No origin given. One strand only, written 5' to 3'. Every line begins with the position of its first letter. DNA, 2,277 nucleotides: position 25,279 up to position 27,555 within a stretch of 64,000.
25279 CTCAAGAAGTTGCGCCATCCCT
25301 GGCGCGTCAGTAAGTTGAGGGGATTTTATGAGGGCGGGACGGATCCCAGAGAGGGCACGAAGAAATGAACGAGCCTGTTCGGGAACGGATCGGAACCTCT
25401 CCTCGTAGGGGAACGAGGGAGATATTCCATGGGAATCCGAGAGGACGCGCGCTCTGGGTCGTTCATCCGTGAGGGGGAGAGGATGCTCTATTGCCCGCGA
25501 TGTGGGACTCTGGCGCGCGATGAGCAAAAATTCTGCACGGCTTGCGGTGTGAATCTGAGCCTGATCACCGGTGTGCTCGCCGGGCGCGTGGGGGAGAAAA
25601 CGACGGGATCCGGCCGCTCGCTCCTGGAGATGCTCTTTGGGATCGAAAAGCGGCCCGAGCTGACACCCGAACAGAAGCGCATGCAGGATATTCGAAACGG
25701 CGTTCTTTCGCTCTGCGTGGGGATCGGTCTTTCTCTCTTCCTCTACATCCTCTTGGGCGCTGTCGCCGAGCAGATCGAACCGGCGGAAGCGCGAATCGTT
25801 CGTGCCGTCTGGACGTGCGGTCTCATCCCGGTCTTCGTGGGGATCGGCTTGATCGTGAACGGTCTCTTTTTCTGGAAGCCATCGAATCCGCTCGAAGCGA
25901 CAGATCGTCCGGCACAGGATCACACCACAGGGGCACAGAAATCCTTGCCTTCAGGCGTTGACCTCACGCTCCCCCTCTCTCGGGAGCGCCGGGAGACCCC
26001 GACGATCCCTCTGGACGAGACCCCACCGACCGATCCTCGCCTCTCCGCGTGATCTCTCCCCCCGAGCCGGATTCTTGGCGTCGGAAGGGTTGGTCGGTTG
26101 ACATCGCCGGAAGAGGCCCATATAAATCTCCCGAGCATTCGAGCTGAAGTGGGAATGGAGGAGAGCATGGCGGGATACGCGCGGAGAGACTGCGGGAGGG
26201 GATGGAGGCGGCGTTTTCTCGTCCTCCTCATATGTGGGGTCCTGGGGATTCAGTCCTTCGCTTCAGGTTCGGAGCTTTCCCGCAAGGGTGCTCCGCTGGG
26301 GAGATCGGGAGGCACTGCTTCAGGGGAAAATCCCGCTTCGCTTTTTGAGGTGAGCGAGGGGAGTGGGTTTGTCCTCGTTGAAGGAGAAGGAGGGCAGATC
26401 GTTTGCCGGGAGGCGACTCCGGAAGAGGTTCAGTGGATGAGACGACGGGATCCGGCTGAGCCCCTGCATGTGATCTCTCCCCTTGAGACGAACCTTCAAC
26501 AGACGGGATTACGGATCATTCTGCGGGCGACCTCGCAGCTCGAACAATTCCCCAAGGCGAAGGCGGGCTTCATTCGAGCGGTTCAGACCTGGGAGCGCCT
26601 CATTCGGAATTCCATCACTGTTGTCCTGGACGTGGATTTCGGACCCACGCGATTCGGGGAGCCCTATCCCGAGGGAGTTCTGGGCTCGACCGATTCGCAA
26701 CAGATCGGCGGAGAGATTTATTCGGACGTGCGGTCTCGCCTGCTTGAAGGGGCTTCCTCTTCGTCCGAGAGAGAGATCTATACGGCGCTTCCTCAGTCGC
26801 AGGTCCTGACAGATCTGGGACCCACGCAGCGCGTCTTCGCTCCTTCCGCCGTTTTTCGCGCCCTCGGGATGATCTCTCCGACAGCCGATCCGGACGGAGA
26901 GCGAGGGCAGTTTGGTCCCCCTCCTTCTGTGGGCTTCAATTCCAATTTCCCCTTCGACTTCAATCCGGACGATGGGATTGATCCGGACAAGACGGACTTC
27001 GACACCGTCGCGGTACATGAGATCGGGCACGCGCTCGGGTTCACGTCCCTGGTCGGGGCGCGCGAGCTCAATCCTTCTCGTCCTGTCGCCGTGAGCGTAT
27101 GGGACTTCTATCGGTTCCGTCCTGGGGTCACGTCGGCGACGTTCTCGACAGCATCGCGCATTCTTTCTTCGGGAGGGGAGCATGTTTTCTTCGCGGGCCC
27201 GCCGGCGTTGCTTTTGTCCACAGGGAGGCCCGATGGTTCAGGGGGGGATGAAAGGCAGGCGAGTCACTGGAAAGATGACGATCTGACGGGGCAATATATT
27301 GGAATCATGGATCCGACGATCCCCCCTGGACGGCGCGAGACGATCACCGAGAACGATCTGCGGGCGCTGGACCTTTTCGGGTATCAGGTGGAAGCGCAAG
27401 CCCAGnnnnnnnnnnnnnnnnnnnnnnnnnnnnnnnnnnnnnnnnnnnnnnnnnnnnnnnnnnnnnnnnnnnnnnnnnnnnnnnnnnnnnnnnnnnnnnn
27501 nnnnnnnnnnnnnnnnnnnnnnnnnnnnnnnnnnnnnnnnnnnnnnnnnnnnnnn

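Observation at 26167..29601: Secreted metalloprotease carrying both cohesins and a dockerin: candidate self-assembling, cellulosome-like protease scaffold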

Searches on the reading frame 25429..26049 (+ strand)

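Call 47: search_protein_families(library=pfam, proteins=[window:25429-26049:+], max_evalue=0.001)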
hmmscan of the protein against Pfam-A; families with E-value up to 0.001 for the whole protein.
window:25429-26049:+ (207 aa): 4 families
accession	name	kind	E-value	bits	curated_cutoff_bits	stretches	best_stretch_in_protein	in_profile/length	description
PF13248.11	Zn_ribbon_3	-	3.4e-08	33.1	27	1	19-43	2-26/26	zinc-ribbon domain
PF19762.4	DUF6249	-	8.4e-08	32.6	33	1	72-144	41-99/104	Domain of unknown function (DUF6249)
PF13240.11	Zn_Ribbon_1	-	6.4e-06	26.2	25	1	21-40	1-20/23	zinc-ribbon domain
PF12773.13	DZR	-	0.00022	21.8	27.3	1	22-43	1-22/45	Double zinc ribbon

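Call 66: search_protein_families(library=ncbifam, proteins=[window:25429-26049:+], max_evalue=0.001)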
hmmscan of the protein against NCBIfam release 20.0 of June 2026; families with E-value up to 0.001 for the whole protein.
window:25429-26049:+ (207 aa): 2 families
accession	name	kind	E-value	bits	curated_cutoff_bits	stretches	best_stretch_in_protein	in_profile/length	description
NF045510.1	4Cys_prefix_kin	domain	0.00048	20.3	24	0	31-43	14-26/26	4-Cys prefix domain-containing protein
NF049953.1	ribbon_DG_selen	exception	0.0005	20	130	1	18-48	4-32/172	zinc ribbon-containing (seleno)protein DG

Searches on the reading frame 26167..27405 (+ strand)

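Call 7: search_protein_families(library=pfam, proteins=[window:26167-27405:+], max_evalue=10)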
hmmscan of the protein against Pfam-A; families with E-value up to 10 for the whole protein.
seq(413 aa): 1 family
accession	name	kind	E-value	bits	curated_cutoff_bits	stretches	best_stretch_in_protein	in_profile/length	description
PF00413.30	Peptidase_M10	-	0.0017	18.7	24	1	270-292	97-122/159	Matrixin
